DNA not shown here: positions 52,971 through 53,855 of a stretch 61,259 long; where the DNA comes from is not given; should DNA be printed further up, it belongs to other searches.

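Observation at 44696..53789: Three consecutive genes share an unassigned ~190-aa N-terminal module fused to three different back ends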

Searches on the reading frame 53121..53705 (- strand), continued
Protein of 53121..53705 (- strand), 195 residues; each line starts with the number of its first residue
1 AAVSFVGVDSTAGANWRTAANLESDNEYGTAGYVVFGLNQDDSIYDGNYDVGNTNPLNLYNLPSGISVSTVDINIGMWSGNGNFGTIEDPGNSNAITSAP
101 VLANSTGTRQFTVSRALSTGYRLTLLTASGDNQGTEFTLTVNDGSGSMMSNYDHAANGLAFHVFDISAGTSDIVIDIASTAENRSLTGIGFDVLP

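Call 29: search_protein_families(library=pfam, alignment_id=A1, max_evalue=10)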
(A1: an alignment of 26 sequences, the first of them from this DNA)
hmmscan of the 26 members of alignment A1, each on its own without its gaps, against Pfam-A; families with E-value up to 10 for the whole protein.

A. member 1, seq(195 aa): 0 families

B. families by the number of members that match (of 26 scanned): 15 families
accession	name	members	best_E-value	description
PF07589.16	PEP-CTERM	21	7.8e-08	PEP-CTERM motif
PF00404.24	Dockerin_1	1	0.00077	Dockerin type I domain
PF22352.2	K319L-like_PKD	1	0.016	K319L-like, PKD domain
PF04151.21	PPC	1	0.037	Bacterial pre-peptidase C-terminal domain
PF18522.7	DUF5620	1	0.038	Domain of unknown function (DUF5620)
PF20744.3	gp37_trimer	1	0.059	Tail fibre protein gp37 trimerization region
PF03519.19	Invas_SpaK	1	0.066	Invasion protein B family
PF13670.12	PepSY_2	1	0.08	Peptidase propeptide and YPEB domain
PF09737.14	Det1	1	0.14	De-etiolated protein 1 Det1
PF13418.12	Kelch_4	1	0.16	Galactose oxidase, central domain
PF10528.15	GLEYA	1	0.29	GLEYA domain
PF18205.6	VPDSG-CTERM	1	0.3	VPDSG-CTERM motif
PF16013.10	DUF4781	1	0.53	Domain of unknown function (DUF4781)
PF07472.16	PA-IIL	1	1.2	Fucose-binding lectin II (PA-IIL)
PF14267.11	DUF4357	1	3.2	Domain of unknown function (DUF4357)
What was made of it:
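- On LamG_3 (PF13385): No match in any of 26 members (call 29).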

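Call 30: search_solved_structures(query=A1, max_evalue=10)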
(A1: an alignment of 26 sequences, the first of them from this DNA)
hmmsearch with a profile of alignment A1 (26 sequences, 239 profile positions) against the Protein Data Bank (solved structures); distinct sequences matched with E-value up to 10: 4.
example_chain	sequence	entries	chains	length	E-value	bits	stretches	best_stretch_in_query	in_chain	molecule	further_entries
2vtu_J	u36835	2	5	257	0.05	16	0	108-163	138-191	MS2 COAT PROTEIN | COAT PROTEIN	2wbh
4evv_A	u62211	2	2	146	1.8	10.9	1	34-74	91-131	Methyl-CpG-binding domain protein 4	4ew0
4ew4_A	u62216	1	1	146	1.9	10.8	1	34-74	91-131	Methyl-CpG-binding domain protein 4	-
1ngn_A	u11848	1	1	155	2.2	10.7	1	34-74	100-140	methyl-CpG binding protein MBD4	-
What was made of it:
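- On CAZy-type carbohydrate-binding module (CBM): The profile against PDB sequences finds no CBM (call 30). dbCAN HMMs were not available.
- No described CBM or other family matches any of 26 members (call 29) or the profile (call 30).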

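Call 50: search_protein_families(library=pfam, alignment_id=A3, max_evalue=0.00001)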
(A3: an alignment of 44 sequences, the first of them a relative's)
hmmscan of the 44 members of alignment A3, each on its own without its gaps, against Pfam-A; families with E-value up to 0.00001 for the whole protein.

A. member 1, P0065 (592 aa): 0 families

B. families by the number of members that match (of 44 scanned): 26 families (the first 25 are shown)
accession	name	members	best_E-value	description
PF13385.13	Laminin_G_3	25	1.8e-55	Concanavalin A-like lectin/glucanases superfamily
PF13927.12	Ig_3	16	4.6e-25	Immunoglobulin domain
PF07679.22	I-set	12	1.7e-15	Immunoglobulin I-set domain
PF13895.12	Ig_2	10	1e-16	Immunoglobulin domain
PF12951.13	PATR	6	2.1e-29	Passenger-associated-transport-repeat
PF19081.6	Ig_7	3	4.6e-07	Ig-like domain CHU_C associated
PF18582.6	HZS_alpha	2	2.2e-34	Hydrazine synthase alpha subunit middle domain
PF13290.12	CHB_HEX_C_1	2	6.1e-23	Chitobiase/beta-hexosaminidase C-terminal domain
PF00041.27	fn3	2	4.6e-12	Fibronectin type III domain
PF00047.31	ig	2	2.7e-06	Immunoglobulin domain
PF16656.11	Pur_ac_phosph_N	2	3.4e-06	Purple acid Phosphatase, N-terminal domain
PF18998.6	Flg_new_2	1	9.7e-38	Divergent InlB B-repeat domain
PF07691.17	PA14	1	1.8e-20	PA14 domain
PF13287.12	Fn3_assoc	1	2.8e-18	Fn3 associated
PF17291.7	M60-like_N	1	3.7e-15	N-terminal domain of M60-like peptidases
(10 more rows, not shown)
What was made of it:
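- Partner domains in 44 long relatives: LamG_3 in 25, Ig-like in 16, then PATR, PA14, GLEYA and F5/8-C (call 50).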

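Call 54: find_encoding_contigs(protein=P0024, flank=10000, max_places=3)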
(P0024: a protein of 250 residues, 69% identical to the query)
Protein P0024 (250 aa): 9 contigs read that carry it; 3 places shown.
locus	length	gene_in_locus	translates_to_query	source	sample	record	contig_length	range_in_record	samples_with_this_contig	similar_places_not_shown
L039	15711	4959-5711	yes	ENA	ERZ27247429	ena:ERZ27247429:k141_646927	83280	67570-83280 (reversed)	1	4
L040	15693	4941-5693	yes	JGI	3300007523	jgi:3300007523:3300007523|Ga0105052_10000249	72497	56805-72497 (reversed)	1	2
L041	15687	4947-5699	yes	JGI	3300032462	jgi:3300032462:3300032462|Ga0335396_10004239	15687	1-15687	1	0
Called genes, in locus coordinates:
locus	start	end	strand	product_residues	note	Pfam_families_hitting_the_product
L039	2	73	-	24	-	?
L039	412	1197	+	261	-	PF13385:Laminin_G_3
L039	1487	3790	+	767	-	PF13385:Laminin_G_3, PF19559:DUF6081 (faint), PF07610:DUF1573 (faint), PF15780:ASH (faint), PF22544:HYDIN_VesB_CFA65-like_Ig (weak), PF13385:Laminin_G_3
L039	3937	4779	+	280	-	PF02311:AraC_binding (weak), PF00165:HTH_AraC (weak), PF12833:HTH_18, PF00165:HTH_AraC (weak)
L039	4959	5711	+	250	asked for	PF07589:PEP_exosort_dom (faint)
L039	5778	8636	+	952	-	PF13895:Ig_2 (faint), PF07679:I-set (faint), PF13927:Ig_3 (faint), PF13385:Laminin_G_3, PF22925:TS_C (faint), PF13385:Laminin_G_3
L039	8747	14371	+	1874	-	PF13385:Laminin_G_3, PF00932:LTD, PF08757:CotH, PF00932:LTD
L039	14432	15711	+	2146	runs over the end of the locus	PF07679:I-set (faint), PF13895:Ig_2 (faint), PF13927:Ig_3 (faint), PF13385:Laminin_G_3, PF00932:LTD, PF08757:CotH, PF00932:LTD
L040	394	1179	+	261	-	PF13385:Laminin_G_3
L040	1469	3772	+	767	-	PF13385:Laminin_G_3, PF19559:DUF6081 (faint), PF07610:DUF1573 (faint), PF15780:ASH (faint), PF22544:HYDIN_VesB_CFA65-like_Ig (weak), PF13385:Laminin_G_3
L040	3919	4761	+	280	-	PF02311:AraC_binding (weak), PF00165:HTH_AraC (weak), PF12833:HTH_18, PF00165:HTH_AraC (weak)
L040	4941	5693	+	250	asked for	PF07589:PEP_exosort_dom (faint)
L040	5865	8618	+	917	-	PF07679:I-set (faint), PF13895:Ig_2 (faint), PF13927:Ig_3 (faint), PF13385:Laminin_G_3, PF22925:TS_C (faint), PF13385:Laminin_G_3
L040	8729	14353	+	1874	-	PF13385:Laminin_G_3, PF00932:LTD, PF08757:CotH, PF00932:LTD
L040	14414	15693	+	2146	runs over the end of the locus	PF07679:I-set (faint), PF13895:Ig_2 (faint), PF13927:Ig_3 (faint), PF13385:Laminin_G_3, PF00932:LTD, PF08757:CotH, PF00932:LTD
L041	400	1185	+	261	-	PF13385:Laminin_G_3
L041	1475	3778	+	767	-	PF13385:Laminin_G_3, PF19559:DUF6081 (faint), PF07610:DUF1573 (faint), PF15780:ASH (faint), PF22544:HYDIN_VesB_CFA65-like_Ig (weak), PF13385:Laminin_G_3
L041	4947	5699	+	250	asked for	PF07589:PEP_exosort_dom (faint)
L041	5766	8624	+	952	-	PF13895:Ig_2 (faint), PF07679:I-set (faint), PF13927:Ig_3 (faint), PF13385:Laminin_G_3, PF22925:TS_C (faint), PF13385:Laminin_G_3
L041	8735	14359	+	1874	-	PF13385:Laminin_G_3, PF00932:LTD, PF08757:CotH, PF00932:LTD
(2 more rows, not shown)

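Call 55: find_encoding_contigs(protein=P0019, flank=10000, max_places=3)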
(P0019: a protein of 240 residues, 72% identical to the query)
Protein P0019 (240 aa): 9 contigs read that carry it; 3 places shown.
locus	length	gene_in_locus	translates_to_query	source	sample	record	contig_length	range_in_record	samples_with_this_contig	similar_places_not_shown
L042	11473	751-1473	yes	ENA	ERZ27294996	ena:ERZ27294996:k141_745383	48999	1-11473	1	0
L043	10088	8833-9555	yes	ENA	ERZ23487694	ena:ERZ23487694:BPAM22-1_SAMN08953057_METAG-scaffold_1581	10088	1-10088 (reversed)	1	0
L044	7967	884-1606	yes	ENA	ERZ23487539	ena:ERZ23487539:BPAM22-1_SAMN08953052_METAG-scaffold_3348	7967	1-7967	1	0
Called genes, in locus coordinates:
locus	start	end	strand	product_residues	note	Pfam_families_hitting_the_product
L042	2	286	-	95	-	?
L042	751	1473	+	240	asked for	-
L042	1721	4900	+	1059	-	PF00873:ACR_tran, PF03176:MMPL (weak)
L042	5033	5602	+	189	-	-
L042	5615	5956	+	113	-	-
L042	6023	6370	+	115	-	PF02686:GatC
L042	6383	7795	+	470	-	PF01425:Amidase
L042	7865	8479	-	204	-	PF08291:Peptidase_M15_3, PF05951:Peptidase_M15_2 (weak)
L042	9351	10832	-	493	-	-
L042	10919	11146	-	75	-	-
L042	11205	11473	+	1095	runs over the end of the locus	PF13472:Lipase_GDSL_2 (weak), PF23500:DUF7133, PF00034:Cytochrom_C, PF13442:Cytochrome_CBB3 (faint)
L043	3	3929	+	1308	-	?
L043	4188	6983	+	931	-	PF07635:PSCyt1, PF07583:PSCyt2, PF07587:PSD1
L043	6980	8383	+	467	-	PF07394:DUF1501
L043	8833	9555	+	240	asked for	-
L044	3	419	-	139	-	?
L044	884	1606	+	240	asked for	-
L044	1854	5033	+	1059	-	PF00873:ACR_tran, PF03176:MMPL (weak)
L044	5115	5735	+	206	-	-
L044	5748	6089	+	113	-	-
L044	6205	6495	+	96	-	PF02686:GatC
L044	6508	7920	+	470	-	PF01425:Amidase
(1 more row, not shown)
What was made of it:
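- Some C-type genes are solitary (L042-L044, call 55).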

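Call 58: list_cluster_members(proteins=[P0065, P0066, P0067, P0071, P0077, P0085, P0107, P0111, P0133, P0050])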
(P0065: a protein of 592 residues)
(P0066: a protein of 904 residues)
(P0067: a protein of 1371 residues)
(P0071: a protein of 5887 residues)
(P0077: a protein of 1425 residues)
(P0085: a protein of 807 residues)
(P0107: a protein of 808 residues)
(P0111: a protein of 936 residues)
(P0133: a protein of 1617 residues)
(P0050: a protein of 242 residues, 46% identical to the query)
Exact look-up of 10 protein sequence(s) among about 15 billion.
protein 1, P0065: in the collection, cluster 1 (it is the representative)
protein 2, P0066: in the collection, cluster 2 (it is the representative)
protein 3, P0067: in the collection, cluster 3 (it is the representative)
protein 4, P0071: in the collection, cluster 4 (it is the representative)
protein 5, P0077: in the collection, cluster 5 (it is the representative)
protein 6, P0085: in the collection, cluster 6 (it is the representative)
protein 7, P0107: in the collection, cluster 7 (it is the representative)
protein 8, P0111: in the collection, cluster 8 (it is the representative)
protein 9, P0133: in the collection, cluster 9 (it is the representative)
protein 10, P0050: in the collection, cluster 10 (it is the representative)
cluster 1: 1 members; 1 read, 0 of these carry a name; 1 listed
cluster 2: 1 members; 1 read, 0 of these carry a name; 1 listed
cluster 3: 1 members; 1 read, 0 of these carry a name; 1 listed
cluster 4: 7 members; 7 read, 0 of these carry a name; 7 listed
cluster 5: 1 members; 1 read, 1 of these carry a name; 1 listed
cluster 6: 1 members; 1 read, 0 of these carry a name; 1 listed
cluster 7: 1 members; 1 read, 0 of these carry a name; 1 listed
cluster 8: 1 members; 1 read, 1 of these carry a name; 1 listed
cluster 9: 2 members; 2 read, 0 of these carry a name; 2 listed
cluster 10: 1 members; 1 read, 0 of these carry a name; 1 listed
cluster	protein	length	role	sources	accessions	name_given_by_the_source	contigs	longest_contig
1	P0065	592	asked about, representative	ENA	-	-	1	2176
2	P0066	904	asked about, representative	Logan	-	-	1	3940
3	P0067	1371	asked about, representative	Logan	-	-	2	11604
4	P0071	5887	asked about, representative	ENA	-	-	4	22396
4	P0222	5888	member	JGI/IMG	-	-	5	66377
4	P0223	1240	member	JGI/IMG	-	-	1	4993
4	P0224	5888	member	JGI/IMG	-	-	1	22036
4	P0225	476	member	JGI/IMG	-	-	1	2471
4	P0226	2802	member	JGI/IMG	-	-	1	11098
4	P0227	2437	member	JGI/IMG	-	-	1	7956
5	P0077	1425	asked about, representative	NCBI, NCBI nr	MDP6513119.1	MAG: hypothetical protein QF878_08040, partial [SAR202 cluster bacterium] | hypothetical protein [SAR202 cluster bacterium]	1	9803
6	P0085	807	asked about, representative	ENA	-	-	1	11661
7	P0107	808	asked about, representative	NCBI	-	-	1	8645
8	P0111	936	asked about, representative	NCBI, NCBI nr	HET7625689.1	MAG TPA: LamG-like jellyroll fold domain-containing protein [Verrucomicrobiae bacterium] | LamG-like jellyroll fold domain-containing protein [Verrucomicrobiae bacterium]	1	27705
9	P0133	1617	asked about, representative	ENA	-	-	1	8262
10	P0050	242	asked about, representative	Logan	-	-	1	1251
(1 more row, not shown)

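Call 70: search_protein_families(library=pfam, proteins=[P0107, P0133, P0116, P0110, P0115, P0121], max_evalue=0.0001)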
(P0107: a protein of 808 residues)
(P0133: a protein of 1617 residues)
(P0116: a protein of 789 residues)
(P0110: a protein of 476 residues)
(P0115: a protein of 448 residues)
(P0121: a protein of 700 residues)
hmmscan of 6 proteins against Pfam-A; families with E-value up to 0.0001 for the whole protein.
P0107 (808 aa): 2 families
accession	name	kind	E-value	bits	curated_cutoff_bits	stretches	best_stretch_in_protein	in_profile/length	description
PF17291.7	M60-like_N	-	3.7e-15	56.3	23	1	132-220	19-106/106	N-terminal domain of M60-like peptidases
PF13402.12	Peptidase_M60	-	5.2e-13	49.6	25.8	1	222-502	2-274/275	Peptidase M60, enhancin and enhancin-like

P0133 (1617 aa): 5 families
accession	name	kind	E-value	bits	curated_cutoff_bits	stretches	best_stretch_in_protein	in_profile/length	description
PF18998.6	Flg_new_2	-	9.7e-38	128.5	23.6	4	1188-1249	11-70/73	Divergent InlB B-repeat domain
PF07691.17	PA14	-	1.8e-20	73.7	24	2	738-858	27-146/147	PA14 domain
PF13385.13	Laminin_G_3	-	1.6e-18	67.8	27.6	1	555-697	14-151/151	Concanavalin A-like lectin/glucanases superfamily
PF10528.15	GLEYA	-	6.2e-10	39.7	26.2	0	760-837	4-81/91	GLEYA domain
PF13927.12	Ig_3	-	1.3e-05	26.1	30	0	201-268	1-77/78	Immunoglobulin domain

P0116 (789 aa): 2 families
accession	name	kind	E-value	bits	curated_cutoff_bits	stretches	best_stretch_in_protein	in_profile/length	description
PF13385.13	Laminin_G_3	-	1.8e-55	187.7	27.6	2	40-201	2-151/151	Concanavalin A-like lectin/glucanases superfamily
PF02210.31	Laminin_G_2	-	7.2e-05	23.7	22.9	0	96-190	19-123/126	Laminin G domain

P0110 (476 aa): 1 family
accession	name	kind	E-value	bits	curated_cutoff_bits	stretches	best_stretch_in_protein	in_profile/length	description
PF13385.13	Laminin_G_3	-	1.5e-28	100.3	27.6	1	84-234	1-150/151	Concanavalin A-like lectin/glucanases superfamily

P0115 (448 aa): 4 families
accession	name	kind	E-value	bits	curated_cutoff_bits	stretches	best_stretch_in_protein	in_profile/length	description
PF13927.12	Ig_3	-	9.1e-12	45.8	30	1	101-169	1-78/78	Immunoglobulin domain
PF13385.13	Laminin_G_3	-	5.2e-11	43.3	27.6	1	8-88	68-149/151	Concanavalin A-like lectin/glucanases superfamily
PF07679.22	I-set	-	6.4e-09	36.2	23.7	1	102-177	1-85/90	Immunoglobulin I-set domain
PF13895.12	Ig_2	-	6.4e-06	26.7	27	1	102-183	2-79/79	Immunoglobulin domain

P0121 (700 aa): 0 families
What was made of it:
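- On CAZy-type carbohydrate-binding module (CBM): One relative joins the module to an M60-like peptidase (call 70).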

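Call 73: search_protein_families(library=pfam, proteins=[L001:8571-9476:+, L002:1173-2177:+, L005:8063-9484:+, L010:8758-9741:-, L011:274-1173:-, L013:8767-9813:+, L029:4332-5273:+, L016:3645-9764:+, L014:1051-3540:+, L005:18994-19902:-], max_evalue=0.0001)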
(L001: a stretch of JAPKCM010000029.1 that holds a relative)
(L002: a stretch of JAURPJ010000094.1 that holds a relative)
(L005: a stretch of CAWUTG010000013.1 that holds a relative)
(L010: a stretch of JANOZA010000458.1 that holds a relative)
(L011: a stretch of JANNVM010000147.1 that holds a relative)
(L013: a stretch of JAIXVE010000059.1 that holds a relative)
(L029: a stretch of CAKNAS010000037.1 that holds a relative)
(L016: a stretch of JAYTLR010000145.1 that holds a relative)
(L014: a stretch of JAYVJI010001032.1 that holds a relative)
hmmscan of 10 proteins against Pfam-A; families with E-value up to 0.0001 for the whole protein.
L001:8571-9476:+ (302 aa): 2 families
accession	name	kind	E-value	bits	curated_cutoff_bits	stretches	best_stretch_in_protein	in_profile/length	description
PF12833.13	HTH_18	-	4.6e-19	68.9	33.6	1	226-301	3-78/80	Helix-turn-helix domain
PF00165.29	HTH_AraC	-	8.3e-11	42.2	26.6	1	213-249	3-39/42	Bacterial regulatory helix-turn-helix proteins, AraC family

L002:1173-2177:+ (335 aa): 3 families
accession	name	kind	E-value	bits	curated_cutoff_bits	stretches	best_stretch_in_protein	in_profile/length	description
PF25021.1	TEN_NHL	-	4.2e-18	65.9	27.1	1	30-122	258-356/357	Teneurin NHL domain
PF01436.27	NHL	-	1.3e-15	57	20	1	305-331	1-27/28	NHL repeat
PF08450.18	SGL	-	7.2e-05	22.9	26.3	0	80-237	73-223/246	SMP-30/Gluconolactonase/LRE-like region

L005:8063-9484:+ (474 aa): 11 families
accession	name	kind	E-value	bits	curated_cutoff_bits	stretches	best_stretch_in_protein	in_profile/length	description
PF07992.20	Pyr_redox_2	-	7.8e-60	203.2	26.1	1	15-329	1-291/291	Pyridine nucleotide-disulphide oxidoreductase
PF02852.28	Pyr_redox_dim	-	3e-20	72.9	25.3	1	358-460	5-107/110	Pyridine nucleotide-disulphide oxidoreductase, dimerisation domain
PF00070.33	Pyr_redox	-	2.1e-16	60.7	22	1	182-255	1-75/82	Pyridine nucleotide-disulphide oxidoreductase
PF13738.12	Pyr_redox_3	-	6.2e-14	52.4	30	1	139-313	121-305/305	Pyridine nucleotide-disulphide oxidoreductase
PF03486.20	HI0933_like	-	2.9e-09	37.2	50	0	16-50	2-36/244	HI0933-like protein Rossmann domain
PF12831.13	FAD_oxidored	-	3.1e-08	33.8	27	1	16-57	1-42/416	FAD dependent oxidoreductase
PF01262.27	AlaDh_PNT_C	-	5.5e-07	29.7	23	0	180-221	28-69/214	Alanine dehydrogenase/PNT, C-terminal domain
PF00890.30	FAD_binding_2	-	7.9e-07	29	20.4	0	16-51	1-36/414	FAD binding domain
PF13241.12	NAD_binding_7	-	2.9e-05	25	22.1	0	181-213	8-40/104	Putative NAD(P)-binding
PF01946.23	Thi4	-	4e-05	23.4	26.2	0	14-67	17-71/235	Thi4 family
PF01266.30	DAO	-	4.2e-05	23.7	27.9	0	16-50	1-35/353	FAD dependent oxidoreductase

L010:8758-9741:- (328 aa): 0 families

L011:274-1173:- (300 aa): 0 families

L013:8767-9813:+ (349 aa): 3 families
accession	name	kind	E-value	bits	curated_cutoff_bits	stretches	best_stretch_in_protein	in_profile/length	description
PF12833.13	HTH_18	-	1e-20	74.3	33.6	1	271-347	3-79/80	Helix-turn-helix domain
PF00165.29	HTH_AraC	-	3.8e-18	65.6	26.6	2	308-347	1-42/42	Bacterial regulatory helix-turn-helix proteins, AraC family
PF02311.25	AraC_binding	-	6.7e-07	29.5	21.1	1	131-185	27-81/135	AraC-like ligand binding domain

L029:4332-5273:+ (314 aa): 2 families
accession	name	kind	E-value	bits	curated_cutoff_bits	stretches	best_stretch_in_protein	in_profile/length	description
PF12833.13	HTH_18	-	1.9e-22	79.8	33.6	1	231-308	2-79/80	Helix-turn-helix domain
PF00165.29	HTH_AraC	-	7.6e-16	58.3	26.6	2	218-258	2-42/42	Bacterial regulatory helix-turn-helix proteins, AraC family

L016:3645-9764:+ (2040 aa): 3 families
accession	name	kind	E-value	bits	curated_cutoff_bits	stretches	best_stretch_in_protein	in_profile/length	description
PF00028.23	Cadherin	-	3.3e-26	91.9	28.8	2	1813-1897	3-93/93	Cadherin domain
PF07995.17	GSDH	-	4.2e-15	56.3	25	1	642-813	13-164/332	Glucose / Sorbosone dehydrogenase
PF17963.7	Big_9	-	9.6e-10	39.7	23.6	1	509-591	6-89/89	Bacterial Ig domain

L014:1051-3540:+ (830 aa): 4 families
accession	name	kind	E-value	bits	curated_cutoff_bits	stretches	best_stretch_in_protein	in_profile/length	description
PF13385.13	Laminin_G_3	-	2.1e-15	57.6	27.6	1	412-561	4-151/151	Concanavalin A-like lectin/glucanases superfamily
PF13927.12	Ig_3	-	4.4e-10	40.4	30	0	577-644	3-78/78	Immunoglobulin domain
PF13895.12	Ig_2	-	1.5e-08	35.2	27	0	604-658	28-79/79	Immunoglobulin domain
PF13205.12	Big_5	-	1.7e-05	26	23.6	1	674-748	23-104/105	Bacterial Ig-like domain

L005:18994-19902:- (303 aa): 2 families
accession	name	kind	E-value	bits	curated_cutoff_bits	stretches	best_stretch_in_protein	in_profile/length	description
PF12833.13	HTH_18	-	3.1e-20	72.7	33.6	1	228-302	4-78/80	Helix-turn-helix domain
PF00165.29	HTH_AraC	-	1.7e-12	47.6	26.6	1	215-250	4-39/42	Bacterial regulatory helix-turn-helix proteins, AraC family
